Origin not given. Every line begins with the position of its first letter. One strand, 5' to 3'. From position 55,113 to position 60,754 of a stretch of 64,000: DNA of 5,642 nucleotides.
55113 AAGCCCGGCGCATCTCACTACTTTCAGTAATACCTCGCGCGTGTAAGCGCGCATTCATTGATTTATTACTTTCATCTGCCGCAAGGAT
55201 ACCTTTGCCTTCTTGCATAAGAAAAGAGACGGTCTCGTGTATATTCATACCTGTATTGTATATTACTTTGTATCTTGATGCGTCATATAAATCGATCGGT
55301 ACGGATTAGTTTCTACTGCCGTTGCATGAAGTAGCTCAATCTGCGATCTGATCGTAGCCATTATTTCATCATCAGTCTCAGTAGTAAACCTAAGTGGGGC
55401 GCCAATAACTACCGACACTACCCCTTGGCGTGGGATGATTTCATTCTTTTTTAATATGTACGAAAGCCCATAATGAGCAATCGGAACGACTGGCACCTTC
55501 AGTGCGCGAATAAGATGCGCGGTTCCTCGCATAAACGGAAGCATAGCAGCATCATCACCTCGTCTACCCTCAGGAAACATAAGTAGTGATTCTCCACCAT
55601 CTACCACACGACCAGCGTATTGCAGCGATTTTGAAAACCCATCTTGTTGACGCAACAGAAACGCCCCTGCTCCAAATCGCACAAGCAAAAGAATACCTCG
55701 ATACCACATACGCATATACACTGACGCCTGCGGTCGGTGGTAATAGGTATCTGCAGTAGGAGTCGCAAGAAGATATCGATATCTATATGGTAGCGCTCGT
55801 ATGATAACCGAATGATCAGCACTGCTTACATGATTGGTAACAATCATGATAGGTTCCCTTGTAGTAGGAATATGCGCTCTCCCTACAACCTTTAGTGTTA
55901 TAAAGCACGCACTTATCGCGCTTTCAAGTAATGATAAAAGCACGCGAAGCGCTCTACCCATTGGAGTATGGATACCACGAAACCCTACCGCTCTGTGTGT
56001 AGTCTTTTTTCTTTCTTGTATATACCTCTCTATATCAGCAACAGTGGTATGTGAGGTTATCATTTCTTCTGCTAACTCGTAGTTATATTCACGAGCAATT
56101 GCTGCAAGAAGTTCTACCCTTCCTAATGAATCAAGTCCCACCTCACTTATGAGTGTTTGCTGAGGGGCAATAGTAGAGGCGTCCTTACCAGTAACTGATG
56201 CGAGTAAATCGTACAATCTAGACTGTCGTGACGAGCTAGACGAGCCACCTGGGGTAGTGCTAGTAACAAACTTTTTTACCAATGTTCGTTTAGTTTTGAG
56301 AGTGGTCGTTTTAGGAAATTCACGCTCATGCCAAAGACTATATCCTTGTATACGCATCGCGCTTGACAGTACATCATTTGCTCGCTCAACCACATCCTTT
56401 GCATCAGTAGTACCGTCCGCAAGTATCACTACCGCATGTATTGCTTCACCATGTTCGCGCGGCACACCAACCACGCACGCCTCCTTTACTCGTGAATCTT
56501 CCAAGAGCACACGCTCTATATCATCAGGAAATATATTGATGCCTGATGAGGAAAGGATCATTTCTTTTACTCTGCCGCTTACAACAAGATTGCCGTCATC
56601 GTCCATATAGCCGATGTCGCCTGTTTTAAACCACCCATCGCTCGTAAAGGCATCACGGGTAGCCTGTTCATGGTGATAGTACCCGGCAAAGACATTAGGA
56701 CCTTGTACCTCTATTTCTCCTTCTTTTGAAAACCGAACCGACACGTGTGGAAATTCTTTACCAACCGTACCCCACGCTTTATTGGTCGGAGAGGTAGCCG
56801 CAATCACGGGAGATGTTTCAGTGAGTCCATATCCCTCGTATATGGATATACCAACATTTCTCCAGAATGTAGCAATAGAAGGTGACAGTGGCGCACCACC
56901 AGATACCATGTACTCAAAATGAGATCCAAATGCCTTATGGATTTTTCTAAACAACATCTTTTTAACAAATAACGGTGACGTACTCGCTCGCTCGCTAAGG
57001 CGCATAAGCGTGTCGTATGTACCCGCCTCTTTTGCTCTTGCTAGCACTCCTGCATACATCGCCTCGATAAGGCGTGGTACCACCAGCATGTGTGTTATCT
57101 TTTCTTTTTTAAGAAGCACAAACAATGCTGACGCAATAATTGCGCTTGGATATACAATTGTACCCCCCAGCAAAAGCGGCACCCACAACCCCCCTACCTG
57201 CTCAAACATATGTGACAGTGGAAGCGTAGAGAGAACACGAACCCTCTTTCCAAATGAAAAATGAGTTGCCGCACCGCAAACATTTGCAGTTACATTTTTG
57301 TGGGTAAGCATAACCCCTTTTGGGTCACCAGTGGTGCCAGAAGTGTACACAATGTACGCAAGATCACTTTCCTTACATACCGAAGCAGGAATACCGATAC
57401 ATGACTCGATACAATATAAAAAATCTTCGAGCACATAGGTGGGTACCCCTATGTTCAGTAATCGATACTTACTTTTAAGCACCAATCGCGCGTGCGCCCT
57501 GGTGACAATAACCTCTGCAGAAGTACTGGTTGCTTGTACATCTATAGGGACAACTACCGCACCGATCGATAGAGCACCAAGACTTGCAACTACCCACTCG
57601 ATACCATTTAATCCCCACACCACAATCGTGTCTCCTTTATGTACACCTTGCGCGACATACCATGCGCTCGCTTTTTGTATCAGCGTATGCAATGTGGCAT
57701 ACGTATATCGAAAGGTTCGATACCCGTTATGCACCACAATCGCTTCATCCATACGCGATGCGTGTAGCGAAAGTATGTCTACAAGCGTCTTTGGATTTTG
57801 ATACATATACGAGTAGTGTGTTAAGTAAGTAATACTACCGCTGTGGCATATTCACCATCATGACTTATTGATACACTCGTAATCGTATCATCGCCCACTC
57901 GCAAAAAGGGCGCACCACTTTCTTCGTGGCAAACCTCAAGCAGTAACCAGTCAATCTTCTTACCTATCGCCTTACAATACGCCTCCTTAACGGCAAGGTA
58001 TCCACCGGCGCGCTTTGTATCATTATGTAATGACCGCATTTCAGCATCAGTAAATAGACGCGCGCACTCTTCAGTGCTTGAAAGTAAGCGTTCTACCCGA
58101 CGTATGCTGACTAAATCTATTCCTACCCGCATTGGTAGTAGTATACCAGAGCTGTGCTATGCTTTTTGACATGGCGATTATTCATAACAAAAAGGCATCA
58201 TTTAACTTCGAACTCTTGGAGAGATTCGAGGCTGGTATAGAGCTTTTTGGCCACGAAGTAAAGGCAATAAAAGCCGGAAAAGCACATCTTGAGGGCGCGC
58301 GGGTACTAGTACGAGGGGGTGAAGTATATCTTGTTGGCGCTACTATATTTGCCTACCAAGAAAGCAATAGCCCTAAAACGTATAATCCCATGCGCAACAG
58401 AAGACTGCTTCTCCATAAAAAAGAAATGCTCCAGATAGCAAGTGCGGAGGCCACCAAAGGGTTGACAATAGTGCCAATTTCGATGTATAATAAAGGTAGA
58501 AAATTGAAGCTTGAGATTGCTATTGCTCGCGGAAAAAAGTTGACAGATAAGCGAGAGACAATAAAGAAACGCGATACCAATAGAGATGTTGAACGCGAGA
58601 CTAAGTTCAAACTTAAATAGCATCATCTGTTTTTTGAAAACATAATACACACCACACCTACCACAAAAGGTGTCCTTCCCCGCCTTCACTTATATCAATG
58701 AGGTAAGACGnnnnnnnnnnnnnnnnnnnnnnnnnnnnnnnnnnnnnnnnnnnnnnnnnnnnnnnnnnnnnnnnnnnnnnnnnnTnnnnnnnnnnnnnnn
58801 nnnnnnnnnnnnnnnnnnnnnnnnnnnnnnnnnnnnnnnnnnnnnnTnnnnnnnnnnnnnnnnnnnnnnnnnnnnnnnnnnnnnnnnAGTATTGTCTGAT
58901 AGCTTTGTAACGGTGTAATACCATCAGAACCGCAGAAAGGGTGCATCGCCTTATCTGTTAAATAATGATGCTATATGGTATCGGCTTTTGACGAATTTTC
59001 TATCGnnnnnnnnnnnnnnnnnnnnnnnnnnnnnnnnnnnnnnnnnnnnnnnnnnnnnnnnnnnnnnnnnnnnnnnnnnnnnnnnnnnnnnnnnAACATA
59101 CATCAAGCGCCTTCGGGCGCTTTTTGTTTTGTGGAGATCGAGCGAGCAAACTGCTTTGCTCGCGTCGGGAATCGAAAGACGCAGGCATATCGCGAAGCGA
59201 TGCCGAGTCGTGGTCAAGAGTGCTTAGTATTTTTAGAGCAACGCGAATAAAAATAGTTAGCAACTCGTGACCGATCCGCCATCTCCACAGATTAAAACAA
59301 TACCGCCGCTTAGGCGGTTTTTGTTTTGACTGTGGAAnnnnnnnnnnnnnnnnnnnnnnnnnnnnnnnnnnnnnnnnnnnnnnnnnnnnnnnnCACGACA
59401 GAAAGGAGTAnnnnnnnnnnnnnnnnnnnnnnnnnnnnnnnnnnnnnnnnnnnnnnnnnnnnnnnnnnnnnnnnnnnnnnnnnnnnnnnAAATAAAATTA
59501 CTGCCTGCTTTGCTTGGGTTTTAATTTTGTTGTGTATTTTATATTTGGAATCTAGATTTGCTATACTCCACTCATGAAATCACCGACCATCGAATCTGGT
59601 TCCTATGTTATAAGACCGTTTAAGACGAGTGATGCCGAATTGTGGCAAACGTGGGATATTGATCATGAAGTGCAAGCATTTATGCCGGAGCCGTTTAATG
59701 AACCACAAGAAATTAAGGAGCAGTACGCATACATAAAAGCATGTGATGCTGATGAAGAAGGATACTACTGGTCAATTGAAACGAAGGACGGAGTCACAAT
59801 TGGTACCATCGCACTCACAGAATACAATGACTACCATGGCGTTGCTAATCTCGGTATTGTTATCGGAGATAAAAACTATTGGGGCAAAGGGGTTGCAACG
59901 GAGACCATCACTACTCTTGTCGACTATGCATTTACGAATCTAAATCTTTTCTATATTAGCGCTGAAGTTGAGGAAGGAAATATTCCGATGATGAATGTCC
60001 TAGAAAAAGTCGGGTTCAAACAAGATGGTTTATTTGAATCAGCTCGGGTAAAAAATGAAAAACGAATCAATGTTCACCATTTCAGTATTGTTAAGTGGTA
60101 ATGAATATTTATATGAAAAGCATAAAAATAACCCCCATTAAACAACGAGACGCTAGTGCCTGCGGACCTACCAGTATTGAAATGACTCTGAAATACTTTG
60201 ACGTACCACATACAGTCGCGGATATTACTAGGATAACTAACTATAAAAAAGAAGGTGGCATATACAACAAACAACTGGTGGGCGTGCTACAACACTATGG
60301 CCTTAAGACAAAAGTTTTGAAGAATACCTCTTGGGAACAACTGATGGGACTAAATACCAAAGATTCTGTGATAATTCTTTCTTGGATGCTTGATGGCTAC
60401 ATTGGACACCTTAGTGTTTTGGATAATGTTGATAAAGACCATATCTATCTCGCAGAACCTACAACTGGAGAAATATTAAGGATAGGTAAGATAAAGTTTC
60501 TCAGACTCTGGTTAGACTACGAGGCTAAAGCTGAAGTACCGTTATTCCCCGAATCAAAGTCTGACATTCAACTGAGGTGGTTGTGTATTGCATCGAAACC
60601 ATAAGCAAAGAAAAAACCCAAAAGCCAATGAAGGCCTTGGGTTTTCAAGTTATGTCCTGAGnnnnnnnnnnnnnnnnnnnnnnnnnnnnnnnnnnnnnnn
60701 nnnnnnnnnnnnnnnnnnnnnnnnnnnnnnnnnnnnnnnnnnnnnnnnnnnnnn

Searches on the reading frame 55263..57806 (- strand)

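Call 3: search_protein_families(library=pfam, proteins=[window:55263-57806:-], max_evalue=0.1)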
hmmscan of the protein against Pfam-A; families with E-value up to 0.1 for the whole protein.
window:55263-57806:- (847 aa): 5 families
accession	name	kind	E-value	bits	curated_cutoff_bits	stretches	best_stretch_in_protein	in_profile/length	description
PF00501.34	AMP-binding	-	2.6e-72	244.2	29.9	1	20-377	9-384/384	AMP-binding enzyme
PF01553.26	Acyltransferase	-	1.3e-13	51.4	23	1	639-778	3-131/132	Acyltransferase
PF00550.31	PP-binding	-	2.5e-12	47.3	20.8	1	530-596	2-67/67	Phosphopantetheine attachment site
PF13193.12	AMP-binding_C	-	1.7e-10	42.1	24.5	1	430-502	2-74/76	AMP-binding enzyme C-terminal domain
PF14535.12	AMP-binding_C_2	-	0.082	13.6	25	0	422-486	1-70/96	AMP-binding enzyme C-terminal domain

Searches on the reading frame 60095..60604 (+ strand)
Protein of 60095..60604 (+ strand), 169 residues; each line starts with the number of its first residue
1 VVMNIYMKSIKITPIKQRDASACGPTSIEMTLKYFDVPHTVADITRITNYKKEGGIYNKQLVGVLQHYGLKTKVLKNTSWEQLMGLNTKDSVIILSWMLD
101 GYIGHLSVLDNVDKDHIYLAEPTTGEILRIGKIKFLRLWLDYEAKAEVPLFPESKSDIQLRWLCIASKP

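Call 3: search_protein_families(library=pfam, proteins=[window:60095-60604:+], max_evalue=0.1)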
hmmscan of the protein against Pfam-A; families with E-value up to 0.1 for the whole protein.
window:60095-60604:+ (169 aa): 2 families
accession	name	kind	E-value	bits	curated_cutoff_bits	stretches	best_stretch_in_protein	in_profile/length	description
PF03412.21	Peptidase_C39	-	3.9e-11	43.3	22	1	14-139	4-121/133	Peptidase C39 family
PF13529.12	Peptidase_C39_2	-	1.4e-08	35.9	24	1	11-122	2-142/143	Peptidase_C39 like family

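Call 4: search_protein_families(library=ncbifam, proteins=[window:60095-60604:+], max_evalue=0.1)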
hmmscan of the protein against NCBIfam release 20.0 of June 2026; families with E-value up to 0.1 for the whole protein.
window:60095-60604:+ (169 aa): 4 families
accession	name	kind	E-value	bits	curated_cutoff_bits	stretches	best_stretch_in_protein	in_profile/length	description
NF045998.1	cleave_ABC_plasm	equivalog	5e-06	25.1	500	1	16-141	1-123/673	Mbov_0121 family peptidase domain-containing ABC transporter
TIGR03796.1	NHLM_micro_ABC1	equivalog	2.6e-05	22.6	853.3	1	14-126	4-107/710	NHLP family bacteriocin export ABC transporter peptidase/permease/ATPase subunit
TIGR01193.1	bacteriocin_ABC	subfamily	0.00027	19.6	523.85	1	17-140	1-122/708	peptide cleavage/export ABC transporter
NF033920.0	C39_PA2778_fam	equivalog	0.069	12.5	150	1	16-95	8-87/255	PA2778 family cysteine peptidase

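Call 76: search_protein_families(library=ncbifam, proteins=[window:60095-60604:+], max_evalue=1)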
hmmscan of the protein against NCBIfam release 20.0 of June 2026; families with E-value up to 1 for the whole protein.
window:60095-60604:+ (169 aa): 4 families
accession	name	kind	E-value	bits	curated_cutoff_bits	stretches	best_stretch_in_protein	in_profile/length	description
NF045998.1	cleave_ABC_plasm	equivalog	5e-06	25.1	500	1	16-141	1-123/673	Mbov_0121 family peptidase domain-containing ABC transporter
TIGR03796.1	NHLM_micro_ABC1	equivalog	2.6e-05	22.6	853.3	1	14-126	4-107/710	NHLP family bacteriocin export ABC transporter peptidase/permease/ATPase subunit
TIGR01193.1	bacteriocin_ABC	subfamily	0.00027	19.6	523.85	1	17-140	1-122/708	peptide cleavage/export ABC transporter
NF033920.0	C39_PA2778_fam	equivalog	0.069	12.5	150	1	16-95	8-87/255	PA2778 family cysteine peptidase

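Call 84: search_protein_families(library=padloc, proteins=[window:60095-60604:+], max_evalue=0.001)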
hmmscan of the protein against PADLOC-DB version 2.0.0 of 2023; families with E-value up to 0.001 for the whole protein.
window:60095-60604:+ (169 aa): 0 families
